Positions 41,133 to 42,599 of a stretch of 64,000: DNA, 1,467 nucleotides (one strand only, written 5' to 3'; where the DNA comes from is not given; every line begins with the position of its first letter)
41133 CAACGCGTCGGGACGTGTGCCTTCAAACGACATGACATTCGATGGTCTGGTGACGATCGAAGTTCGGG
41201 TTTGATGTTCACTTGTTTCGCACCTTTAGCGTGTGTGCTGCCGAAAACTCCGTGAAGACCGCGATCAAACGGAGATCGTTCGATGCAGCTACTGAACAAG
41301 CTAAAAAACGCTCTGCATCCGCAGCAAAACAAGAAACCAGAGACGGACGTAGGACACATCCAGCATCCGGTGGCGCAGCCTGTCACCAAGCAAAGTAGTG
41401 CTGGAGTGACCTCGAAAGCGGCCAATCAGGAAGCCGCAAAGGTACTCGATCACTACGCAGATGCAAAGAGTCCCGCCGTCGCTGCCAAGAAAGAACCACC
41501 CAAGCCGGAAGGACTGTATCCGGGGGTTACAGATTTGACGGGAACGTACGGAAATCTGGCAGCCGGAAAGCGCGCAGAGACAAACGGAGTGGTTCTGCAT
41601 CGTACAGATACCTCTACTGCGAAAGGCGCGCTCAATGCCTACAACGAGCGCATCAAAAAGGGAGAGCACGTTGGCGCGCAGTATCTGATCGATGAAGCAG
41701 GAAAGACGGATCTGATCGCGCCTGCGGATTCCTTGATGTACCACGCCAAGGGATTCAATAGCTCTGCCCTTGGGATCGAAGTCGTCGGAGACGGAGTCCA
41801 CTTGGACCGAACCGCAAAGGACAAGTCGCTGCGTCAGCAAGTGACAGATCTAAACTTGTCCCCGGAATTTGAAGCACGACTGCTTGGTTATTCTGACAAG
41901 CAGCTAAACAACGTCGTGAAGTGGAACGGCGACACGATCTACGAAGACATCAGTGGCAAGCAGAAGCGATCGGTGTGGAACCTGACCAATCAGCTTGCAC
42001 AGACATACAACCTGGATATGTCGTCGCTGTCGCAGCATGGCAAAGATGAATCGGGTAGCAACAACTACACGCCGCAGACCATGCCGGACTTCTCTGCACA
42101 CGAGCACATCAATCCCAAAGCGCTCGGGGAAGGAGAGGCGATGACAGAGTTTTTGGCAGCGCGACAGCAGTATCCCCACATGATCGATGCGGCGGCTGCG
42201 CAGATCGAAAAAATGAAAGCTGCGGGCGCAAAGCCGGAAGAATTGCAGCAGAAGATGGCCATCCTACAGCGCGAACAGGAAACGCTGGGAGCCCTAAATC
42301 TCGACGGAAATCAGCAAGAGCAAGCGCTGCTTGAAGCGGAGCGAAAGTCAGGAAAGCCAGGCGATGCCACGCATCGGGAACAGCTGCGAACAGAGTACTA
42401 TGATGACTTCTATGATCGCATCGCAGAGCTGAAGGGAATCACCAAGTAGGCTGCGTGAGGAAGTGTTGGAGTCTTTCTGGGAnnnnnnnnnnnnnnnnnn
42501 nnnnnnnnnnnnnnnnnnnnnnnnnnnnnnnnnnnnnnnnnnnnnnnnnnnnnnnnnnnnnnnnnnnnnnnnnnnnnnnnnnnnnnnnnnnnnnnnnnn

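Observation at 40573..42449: Lipoprotein + signal-less peptidoglycan amidase pair: candidate T6SS immunity/effector module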

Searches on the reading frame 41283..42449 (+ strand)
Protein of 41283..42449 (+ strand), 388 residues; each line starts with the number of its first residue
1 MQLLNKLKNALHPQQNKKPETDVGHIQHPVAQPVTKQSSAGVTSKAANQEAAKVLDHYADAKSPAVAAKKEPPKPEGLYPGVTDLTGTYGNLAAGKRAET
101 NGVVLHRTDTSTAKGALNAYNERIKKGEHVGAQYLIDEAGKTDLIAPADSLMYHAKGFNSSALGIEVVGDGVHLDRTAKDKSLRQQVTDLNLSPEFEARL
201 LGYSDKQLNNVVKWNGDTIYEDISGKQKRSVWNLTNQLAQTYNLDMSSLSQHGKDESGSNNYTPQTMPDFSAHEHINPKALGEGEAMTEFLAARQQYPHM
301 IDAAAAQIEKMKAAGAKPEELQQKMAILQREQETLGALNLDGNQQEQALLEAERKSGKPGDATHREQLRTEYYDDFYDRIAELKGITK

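Call 4: search_protein_families(library=pfam, proteins=[window:41283-42449:+], max_evalue=0.01)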
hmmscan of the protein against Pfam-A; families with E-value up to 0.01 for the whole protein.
window:41283-42449:+ (388 aa): 1 family
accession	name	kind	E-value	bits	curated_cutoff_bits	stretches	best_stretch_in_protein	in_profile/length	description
PF01510.30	Amidase_2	-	9.2e-11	42.6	26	1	99-252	4-119/131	N-acetylmuramoyl-L-alanine amidase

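Call 6: search_protein_families(library=ncbifam, proteins=[window:41283-42449:+], max_evalue=0.01)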
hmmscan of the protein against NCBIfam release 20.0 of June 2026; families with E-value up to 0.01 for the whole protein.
window:41283-42449:+ (388 aa): 0 families

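Call 7: search_solved_structures(query=window:41283-42449:+, max_evalue=1, show_alignments=3)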
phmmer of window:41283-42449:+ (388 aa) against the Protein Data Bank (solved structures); distinct sequences matched with E-value up to 1: 9.
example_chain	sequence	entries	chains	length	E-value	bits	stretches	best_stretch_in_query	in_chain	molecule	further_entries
5lje_A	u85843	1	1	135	0.0013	21.5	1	164-234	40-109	Retinol-binding protein 1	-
5ljd_A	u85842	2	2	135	0.0032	20.3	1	164-232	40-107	Retinol-binding protein 1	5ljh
5ljc_A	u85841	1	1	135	0.0041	19.9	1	165-234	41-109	Retinol-binding protein 1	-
1crb_A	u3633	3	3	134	0.0091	18.7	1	166-232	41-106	CELLULAR RETINOL BINDING PROTEIN | CELLULAR RETINOL-BINDING PROTEIN I, APO | CELLULAR RETINOL-BINDING PROTEIN I, HOLO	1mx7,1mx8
1jbh_A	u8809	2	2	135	0.0093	18.7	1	166-232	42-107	CELLULAR RETINOL-BINDING PROTEIN TYPE I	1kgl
5ljb_A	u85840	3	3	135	0.0099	18.6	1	165-232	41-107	Retinol-binding protein 1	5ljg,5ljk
5h8t_A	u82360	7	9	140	0.011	18.5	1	166-232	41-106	Retinol-binding protein 1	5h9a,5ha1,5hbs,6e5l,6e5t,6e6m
8gd2_B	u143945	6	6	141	0.011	18.5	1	166-232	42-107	Retinol-binding protein 1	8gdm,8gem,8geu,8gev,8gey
6fhg_A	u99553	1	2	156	0.67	12.6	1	102-170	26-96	LysT endolysin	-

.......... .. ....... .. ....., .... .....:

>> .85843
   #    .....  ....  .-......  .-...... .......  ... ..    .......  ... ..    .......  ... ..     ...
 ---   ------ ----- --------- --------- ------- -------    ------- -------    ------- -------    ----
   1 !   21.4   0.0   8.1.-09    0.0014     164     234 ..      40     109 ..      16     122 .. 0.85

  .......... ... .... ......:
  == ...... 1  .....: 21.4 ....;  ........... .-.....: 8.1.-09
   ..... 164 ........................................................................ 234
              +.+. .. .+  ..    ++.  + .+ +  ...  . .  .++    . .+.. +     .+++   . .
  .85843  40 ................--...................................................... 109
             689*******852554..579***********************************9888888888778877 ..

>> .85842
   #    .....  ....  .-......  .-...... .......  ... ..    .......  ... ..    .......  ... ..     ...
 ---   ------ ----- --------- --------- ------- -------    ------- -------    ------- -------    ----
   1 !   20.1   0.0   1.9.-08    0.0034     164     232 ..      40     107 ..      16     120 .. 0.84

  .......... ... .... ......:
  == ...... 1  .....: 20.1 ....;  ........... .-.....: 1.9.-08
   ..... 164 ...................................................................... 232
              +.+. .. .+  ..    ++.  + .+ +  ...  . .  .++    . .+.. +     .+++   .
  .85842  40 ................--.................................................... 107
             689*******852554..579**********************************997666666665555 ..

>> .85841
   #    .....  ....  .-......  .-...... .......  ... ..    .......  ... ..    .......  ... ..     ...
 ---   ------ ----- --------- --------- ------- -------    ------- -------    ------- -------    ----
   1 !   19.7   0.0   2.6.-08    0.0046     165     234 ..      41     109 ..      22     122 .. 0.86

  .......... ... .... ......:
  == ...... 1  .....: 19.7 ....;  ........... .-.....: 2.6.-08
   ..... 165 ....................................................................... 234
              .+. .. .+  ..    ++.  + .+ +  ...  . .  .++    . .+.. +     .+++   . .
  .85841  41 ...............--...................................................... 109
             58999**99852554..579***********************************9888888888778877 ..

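Call 8: find_homologous_proteins(query=window:41283-42449:+, max_evalue=0.001)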
Query window:41283-42449:+ (388 aa): 42 proteins with E <= 0.001 among 8000 candidates.
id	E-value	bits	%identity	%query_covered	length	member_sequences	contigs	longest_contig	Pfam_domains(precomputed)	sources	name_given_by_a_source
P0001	5.4e-253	857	100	100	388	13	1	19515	PF01510.31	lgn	-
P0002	5.3e-193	659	77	100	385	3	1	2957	PF01510.31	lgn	-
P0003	6.9e-178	610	72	99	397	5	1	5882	PF01510.31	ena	-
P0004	4.8e-176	604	72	99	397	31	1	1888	PF01510.31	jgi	-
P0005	1.2e-137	477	65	87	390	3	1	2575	PF01510.31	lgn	-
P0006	1.1e-128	448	57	93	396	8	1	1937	PF01510.31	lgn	-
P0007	3.8e-128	446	62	85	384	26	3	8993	PF01510.31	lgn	-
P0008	5.7e-127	442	55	97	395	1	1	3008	PF01510.31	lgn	-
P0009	6.6e-125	435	63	80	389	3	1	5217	PF01510.31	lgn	-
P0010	1.5e-124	434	60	85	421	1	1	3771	PF01510.31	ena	-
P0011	8.4e-124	432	62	80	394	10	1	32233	PF01510.31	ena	-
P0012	4.0e-123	430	60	85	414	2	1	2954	PF01510.31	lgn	-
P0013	1.9e-122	427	60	84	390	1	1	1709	PF01510.31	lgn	-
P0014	5.4e-122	426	55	96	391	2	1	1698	PF01510.31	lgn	-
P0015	6.5e-122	426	61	79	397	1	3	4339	PF01510.31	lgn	-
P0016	5.1e-121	423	60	81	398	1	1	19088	PF01510.31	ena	-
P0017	5.1e-121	423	60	81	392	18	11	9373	PF01510.31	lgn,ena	-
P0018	4.3e-120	420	58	84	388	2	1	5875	PF01510.31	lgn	-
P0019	2.7e-119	417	58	85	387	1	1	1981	PF01510.31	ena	-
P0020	8.7e-118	412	59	81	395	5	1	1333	PF01510.31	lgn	-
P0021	1.8e-117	411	83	60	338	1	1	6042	PF00925.26,PF01510.31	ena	-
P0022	2.5e-117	411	58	81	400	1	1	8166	PF01510.31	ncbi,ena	-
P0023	9.6e-117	409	58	81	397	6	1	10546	PF01510.31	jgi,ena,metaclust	metaclust:\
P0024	8.8e-116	405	53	94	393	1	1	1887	PF01510.31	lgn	-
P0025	1.3e-114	402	56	85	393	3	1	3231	PF01510.31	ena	-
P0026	6.9e-114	399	58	80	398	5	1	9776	PF01510.31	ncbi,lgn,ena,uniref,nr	ncbi:N-acetylmuramoyl-L-alanine amidase [Haliangium sp. UPWRP_2]|uniref:peptidoglycan recognition pr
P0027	1.0e-110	389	56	80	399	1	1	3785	PF01510.31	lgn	-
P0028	1.2e-110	388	57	80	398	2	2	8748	PF01510.31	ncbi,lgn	-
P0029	1.4e-110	388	57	82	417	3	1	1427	PF01510.31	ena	-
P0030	1.5e-109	385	56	80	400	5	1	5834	PF01510.31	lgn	-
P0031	2.5e-98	348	56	72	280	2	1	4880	PF01510.31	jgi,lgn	jgi:hypothetical protein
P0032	2.0e-97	345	53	80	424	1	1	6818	PF01510.31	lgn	-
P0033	1.9e-92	329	43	94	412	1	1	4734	PF01510.31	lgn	-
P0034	6.5e-92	327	47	85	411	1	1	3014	PF01510.31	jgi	-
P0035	2.8e-84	302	50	81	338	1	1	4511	PF01510.31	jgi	jgi:hypothetical protein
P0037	6.3e-68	248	55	57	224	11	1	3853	PF01510.31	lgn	-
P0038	2.0e-67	246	56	55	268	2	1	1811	PF01510.31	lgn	-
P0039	7.9e-67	244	57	56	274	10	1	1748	PF01510.31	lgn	-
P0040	8.2e-67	244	55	57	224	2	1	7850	PF01510.31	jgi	-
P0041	1.7e-62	230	53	57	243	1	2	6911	PF01510.31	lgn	-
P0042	7.2e-23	100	34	40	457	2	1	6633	PF01510.31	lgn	-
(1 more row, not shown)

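Call 9: find_encoding_contigs(protein=P0011, flank=10000, max_places=3)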
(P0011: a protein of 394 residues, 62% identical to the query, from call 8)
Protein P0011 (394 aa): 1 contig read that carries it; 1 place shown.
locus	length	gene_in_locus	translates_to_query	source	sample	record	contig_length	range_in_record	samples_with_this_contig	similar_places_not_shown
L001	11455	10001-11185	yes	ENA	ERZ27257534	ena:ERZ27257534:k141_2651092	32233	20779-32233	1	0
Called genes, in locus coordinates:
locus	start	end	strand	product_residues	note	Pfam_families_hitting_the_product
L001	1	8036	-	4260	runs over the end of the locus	PF00501:AMP-binding, PF23024:AMP-dom_DIP2-like, PF00550:PP-binding, PF00109:ketoacyl-synt, PF02801:Ketoacyl-synt_C, PF16197:KAsynt_C_assoc, PF22336:RhiE-like_linker, PF22621:CurL-like_PKS_C, +20 more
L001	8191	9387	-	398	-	-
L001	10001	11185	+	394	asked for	PF01510:Amidase_2 (weak)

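Call 10: find_encoding_contigs(protein=P0016, flank=10000, max_places=3)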
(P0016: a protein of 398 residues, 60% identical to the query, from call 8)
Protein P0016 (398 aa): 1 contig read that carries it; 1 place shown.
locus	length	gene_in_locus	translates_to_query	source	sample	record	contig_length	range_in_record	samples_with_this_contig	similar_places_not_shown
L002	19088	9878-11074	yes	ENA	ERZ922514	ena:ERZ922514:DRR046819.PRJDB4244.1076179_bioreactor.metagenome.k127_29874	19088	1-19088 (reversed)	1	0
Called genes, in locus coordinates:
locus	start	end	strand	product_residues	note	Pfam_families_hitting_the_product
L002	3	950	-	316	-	?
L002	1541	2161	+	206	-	PF00440:TetR_N, PF16925:TetR_C_13 (weak)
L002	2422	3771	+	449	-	PF00498:FHA, PF16697:Yop-YscD_cpl (weak), PF00158:Sigma54_activat, PF01078:Mg_chelatase (faint), PF14532:Sigma54_activ_2, PF07728:AAA_5 (weak), PF25601:AAA_lid_14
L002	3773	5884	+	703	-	PF00069:Pkinase, PF07714:PK_Tyr_Ser-Thr, PF03781:FGE-sulfatase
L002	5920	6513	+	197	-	-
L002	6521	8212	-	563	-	PF00656:Peptidase_C14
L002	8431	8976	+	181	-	-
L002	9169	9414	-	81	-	-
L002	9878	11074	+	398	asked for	PF01510:Amidase_2 (weak)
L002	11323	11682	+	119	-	PF07237:DUF1428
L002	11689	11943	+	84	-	PF06983:3-dmu-9_3-mt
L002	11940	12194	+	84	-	PF06983:3-dmu-9_3-mt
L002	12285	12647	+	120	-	PF00072:Response_reg (weak)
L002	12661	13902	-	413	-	PF13426:PAS_9, PF07536:HWE_HK (weak), PF07568:HisKA_2, PF13581:HATPase_c_2 (weak), PF02518:HATPase_c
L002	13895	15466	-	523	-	PF00072:Response_reg, PF00989:PAS, PF08448:PAS_4, PF13188:PAS_8 (faint), PF13426:PAS_9, PF07730:HisKA_3, PF02518:HATPase_c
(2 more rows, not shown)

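Call 11: find_encoding_contigs(protein=P0026, flank=10000, max_places=3)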
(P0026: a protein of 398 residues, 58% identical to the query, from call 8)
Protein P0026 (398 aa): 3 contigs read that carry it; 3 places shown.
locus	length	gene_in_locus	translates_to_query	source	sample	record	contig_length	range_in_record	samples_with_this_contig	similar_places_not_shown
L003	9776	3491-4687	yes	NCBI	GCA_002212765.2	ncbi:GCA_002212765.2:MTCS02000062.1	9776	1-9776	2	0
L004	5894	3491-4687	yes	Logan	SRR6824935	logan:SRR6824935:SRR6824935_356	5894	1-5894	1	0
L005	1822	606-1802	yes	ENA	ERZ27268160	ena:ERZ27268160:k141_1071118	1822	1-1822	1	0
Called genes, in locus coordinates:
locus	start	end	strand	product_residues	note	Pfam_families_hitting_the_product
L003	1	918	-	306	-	PF10092:DUF2330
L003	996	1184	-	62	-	-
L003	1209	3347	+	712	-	PF02518:HATPase_c (weak), PF13589:HATPase_c_3, PF01119:DNA_mis_repair, PF08676:MutL_C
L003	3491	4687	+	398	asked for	PF01510:Amidase_2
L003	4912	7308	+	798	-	-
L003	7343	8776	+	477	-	PF13458:Peripla_BP_6 (weak)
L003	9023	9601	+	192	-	PF13689:DUF4154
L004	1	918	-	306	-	PF10092:DUF2330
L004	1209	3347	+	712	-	PF02518:HATPase_c (weak), PF13589:HATPase_c_3, PF01119:DNA_mis_repair, PF08676:MutL_C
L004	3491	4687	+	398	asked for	PF01510:Amidase_2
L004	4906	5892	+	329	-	?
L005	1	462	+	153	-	?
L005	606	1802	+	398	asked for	PF01510:Amidase_2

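Call 12: find_encoding_contigs(protein=P0003, flank=10000, max_places=3)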
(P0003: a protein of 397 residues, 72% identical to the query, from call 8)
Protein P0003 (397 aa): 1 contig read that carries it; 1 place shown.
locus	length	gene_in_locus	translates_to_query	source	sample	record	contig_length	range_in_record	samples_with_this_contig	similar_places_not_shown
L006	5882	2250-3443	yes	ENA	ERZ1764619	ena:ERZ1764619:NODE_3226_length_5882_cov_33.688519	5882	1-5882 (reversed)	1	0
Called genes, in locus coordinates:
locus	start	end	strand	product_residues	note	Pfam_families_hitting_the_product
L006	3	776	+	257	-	?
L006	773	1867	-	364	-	PF00589:Phage_integrase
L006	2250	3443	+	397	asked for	PF01510:Amidase_2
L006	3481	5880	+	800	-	?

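Call 13: find_encoding_contigs(protein=P0007, flank=10000, max_places=3)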
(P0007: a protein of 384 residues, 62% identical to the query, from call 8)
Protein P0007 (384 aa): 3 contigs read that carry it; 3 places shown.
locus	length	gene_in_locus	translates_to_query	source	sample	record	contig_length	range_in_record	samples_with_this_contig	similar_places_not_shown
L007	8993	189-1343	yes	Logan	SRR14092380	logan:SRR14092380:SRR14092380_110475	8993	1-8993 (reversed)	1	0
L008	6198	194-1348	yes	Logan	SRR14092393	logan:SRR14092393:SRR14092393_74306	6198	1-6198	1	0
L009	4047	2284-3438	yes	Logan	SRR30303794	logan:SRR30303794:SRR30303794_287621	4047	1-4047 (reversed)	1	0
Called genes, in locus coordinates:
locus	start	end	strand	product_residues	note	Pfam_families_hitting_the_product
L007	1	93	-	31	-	?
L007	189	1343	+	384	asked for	PF01510:Amidase_2 (weak)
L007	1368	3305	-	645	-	PF09423:PhoD, PF00045:Hemopexin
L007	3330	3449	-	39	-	-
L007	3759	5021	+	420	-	PF13458:Peripla_BP_6, PF13433:Peripla_BP_5 (weak)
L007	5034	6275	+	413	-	PF13458:Peripla_BP_6, PF01094:ANF_receptor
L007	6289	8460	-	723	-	PF07715:Plug, PF00593:TonB_dep_Rec_b-barrel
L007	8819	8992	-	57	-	?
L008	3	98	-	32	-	?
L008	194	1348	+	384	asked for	PF01510:Amidase_2 (weak)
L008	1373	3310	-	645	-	PF09423:PhoD, PF00045:Hemopexin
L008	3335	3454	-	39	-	-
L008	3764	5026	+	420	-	PF13458:Peripla_BP_6, PF13433:Peripla_BP_5 (weak)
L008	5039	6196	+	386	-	?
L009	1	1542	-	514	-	?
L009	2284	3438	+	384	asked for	PF01510:Amidase_2 (weak)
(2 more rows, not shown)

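Call 14: find_encoding_contigs(protein=P0023, flank=10000, max_places=3)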
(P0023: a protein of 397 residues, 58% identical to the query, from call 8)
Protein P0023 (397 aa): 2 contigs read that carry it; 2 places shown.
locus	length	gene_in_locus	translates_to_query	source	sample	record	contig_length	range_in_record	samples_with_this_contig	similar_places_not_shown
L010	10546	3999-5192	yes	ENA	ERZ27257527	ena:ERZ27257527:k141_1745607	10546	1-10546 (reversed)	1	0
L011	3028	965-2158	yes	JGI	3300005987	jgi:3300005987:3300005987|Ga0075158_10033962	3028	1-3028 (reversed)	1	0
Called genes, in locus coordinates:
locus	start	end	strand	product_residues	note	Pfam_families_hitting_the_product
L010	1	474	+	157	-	?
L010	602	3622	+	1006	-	PF02368:Big_2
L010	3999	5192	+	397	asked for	PF01510:Amidase_2 (faint)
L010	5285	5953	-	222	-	-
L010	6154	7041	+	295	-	PF11138:DUF2911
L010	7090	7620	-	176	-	PF13302:Acetyltransf_3, PF00583:Acetyltransf_1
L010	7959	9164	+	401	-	-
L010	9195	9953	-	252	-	-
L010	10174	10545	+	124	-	?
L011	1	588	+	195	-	?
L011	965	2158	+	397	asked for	PF01510:Amidase_2 (faint)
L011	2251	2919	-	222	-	-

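Call 15: find_encoding_contigs(protein=P0017, flank=10000, max_places=4)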
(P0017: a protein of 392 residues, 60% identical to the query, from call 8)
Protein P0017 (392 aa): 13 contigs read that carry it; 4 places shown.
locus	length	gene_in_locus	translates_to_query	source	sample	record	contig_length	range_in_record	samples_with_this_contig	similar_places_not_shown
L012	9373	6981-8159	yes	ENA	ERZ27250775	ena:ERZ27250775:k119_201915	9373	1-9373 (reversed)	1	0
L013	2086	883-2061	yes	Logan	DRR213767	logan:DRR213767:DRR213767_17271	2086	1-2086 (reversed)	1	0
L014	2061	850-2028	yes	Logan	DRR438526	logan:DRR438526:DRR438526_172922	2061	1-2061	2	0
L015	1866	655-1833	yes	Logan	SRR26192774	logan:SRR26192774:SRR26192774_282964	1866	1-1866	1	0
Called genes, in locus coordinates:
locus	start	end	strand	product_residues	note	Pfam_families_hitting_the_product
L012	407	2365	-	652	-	PF00005:ABC_tran, PF02463:SMC_N (faint), PF13555:AAA_29 (faint), PF00004:AAA (faint), PF13304:AAA_21 (faint), PF12848:ABC_tran_Xtn, PF00005:ABC_tran, PF16326:ABC_tran_CTD, +1 more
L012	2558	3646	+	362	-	-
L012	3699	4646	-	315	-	-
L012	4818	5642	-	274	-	PF05430:Methyltransf_30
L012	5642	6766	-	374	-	PF01702:TGT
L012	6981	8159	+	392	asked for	PF01510:Amidase_2 (weak)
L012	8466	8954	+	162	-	PF07638:Sigma70_ECF (weak), PF04542:Sigma70_r2, PF08281:Sigma70_r4_2 (weak)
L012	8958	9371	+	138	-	?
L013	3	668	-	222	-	?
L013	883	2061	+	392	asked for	PF01510:Amidase_2 (weak)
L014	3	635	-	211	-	?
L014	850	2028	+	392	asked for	PF01510:Amidase_2 (weak)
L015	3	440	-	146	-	?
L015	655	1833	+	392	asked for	PF01510:Amidase_2 (weak)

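Call 27: predict_structure(alignment_id=A1)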
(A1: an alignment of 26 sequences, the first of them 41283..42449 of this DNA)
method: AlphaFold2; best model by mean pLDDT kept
length: 388 residues; sequences in the alignment: 26
mean_pLDDT: 84.9   pTM: 0.79
mean pLDDT of the five models: 84.9, 84.3, 84.0, 82.8, 81.2
residues with pLDDT >= 90: 280; 70-90: 34; 50-70: 9; < 50: 65
segments of 3 or more residues with pLDDT < 50: 1-9, 11-50, 55-67
pLDDT, mean of each block of 10 residues (from residue 1): 46 39 33 33 41 44 44 85 96 94 96 98 97 97 97 89 96 91 97 96 95 94 98 97 97 76 91 91 96 98 98 97 98 97 92 97 98 98 97
secondary structure, 60 per line:
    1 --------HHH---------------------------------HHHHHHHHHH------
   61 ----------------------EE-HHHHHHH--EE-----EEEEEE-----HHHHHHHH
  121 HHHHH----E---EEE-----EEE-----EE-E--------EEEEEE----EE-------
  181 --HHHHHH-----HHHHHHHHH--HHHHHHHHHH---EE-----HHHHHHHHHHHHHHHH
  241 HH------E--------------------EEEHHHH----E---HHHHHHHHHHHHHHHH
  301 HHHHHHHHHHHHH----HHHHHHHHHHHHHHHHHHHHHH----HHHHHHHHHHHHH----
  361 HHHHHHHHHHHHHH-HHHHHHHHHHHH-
elements in order: H45-54 H86-92 E102-107 H113-125 E134-136 E142-144 E162-167 H183-188 H194-202 H205-214 H225-242 E270-272 H273-276 H285-313 H318-339 H344-356 H361-374 H376-387
